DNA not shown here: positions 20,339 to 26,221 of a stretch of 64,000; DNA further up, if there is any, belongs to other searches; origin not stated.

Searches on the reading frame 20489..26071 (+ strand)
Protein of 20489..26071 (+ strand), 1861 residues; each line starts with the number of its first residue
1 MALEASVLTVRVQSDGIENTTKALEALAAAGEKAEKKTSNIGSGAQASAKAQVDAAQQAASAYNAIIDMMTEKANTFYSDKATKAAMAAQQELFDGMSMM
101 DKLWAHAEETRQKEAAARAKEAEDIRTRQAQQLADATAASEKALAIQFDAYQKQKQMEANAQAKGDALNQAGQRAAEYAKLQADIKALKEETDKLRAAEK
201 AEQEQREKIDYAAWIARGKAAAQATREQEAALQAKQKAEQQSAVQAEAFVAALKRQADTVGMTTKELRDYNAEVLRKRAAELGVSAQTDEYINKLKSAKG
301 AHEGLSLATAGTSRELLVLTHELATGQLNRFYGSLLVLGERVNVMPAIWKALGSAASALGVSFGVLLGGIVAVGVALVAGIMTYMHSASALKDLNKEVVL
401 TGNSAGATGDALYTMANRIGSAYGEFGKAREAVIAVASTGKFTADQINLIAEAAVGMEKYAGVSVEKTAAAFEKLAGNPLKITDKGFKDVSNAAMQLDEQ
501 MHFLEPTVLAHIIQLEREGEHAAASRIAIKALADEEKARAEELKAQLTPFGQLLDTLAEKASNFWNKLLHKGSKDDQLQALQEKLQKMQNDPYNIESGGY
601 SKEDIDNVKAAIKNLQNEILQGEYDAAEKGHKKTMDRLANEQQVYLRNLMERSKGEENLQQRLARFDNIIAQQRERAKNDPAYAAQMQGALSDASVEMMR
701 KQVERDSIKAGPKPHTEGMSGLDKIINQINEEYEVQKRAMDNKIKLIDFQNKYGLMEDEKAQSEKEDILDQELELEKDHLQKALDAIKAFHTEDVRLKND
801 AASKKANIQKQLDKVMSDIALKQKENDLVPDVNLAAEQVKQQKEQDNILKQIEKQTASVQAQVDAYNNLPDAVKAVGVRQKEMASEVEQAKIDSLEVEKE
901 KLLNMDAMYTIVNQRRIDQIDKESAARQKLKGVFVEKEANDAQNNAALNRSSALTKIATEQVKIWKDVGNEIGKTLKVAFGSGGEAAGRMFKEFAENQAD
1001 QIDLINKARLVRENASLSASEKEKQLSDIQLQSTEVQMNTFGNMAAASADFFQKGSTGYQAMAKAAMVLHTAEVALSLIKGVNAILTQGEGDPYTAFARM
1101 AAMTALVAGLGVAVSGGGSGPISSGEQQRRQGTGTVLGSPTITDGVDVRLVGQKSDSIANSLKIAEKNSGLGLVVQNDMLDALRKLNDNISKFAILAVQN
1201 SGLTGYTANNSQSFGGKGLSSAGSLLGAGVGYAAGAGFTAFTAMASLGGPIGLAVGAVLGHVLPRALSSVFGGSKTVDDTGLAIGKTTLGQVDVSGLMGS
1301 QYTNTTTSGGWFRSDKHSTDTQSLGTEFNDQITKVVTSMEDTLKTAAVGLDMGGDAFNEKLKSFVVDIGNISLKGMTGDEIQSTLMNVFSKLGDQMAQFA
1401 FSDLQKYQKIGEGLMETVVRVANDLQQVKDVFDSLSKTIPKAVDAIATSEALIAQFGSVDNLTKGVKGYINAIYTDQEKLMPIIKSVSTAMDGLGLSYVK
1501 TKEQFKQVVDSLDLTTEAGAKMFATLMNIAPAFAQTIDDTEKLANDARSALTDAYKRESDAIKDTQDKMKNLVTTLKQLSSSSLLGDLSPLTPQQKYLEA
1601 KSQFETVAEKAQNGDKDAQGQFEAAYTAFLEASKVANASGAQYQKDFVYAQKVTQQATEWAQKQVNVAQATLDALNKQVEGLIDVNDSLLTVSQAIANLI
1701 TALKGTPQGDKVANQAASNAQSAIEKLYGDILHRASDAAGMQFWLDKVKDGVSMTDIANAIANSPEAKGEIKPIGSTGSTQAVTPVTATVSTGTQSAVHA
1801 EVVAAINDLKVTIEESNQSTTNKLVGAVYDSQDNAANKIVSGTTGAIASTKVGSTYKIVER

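Call 33: search_protein_families(library=phrogs, proteins=[window:20489-26071:+], max_evalue=0.001)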
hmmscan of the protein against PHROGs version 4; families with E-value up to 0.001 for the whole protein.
window:20489-26071:+ (1861 aa): 8 families
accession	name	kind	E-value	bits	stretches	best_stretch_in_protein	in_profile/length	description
phrog_24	-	tail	4.1e-47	162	1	1-1116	25-936/1151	tail length tape measure protein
phrog_24709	-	tail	1.4e-40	140.4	1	850-1544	267-934/1069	tail length tape measure protein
phrog_20739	-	tail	1.7e-39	137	1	291-597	2-290/336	tail length tape measure protein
phrog_7740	-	tail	1e-32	113.5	1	141-1545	7-1375/2151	tail length tape measure protein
phrog_25966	-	tail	6.2e-30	104.5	2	1448-1570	1115-1236/1651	tail length tape measure protein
phrog_5918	-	unknown function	1.2e-28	101.2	1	106-534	53-447/448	-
phrog_4498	-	tail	1.5e-23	84.4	1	369-591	124-337/381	tail length tape measure protein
phrog_3827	-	tail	2.8e-15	57.4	2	352-483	257-380/393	tail length tape measure protein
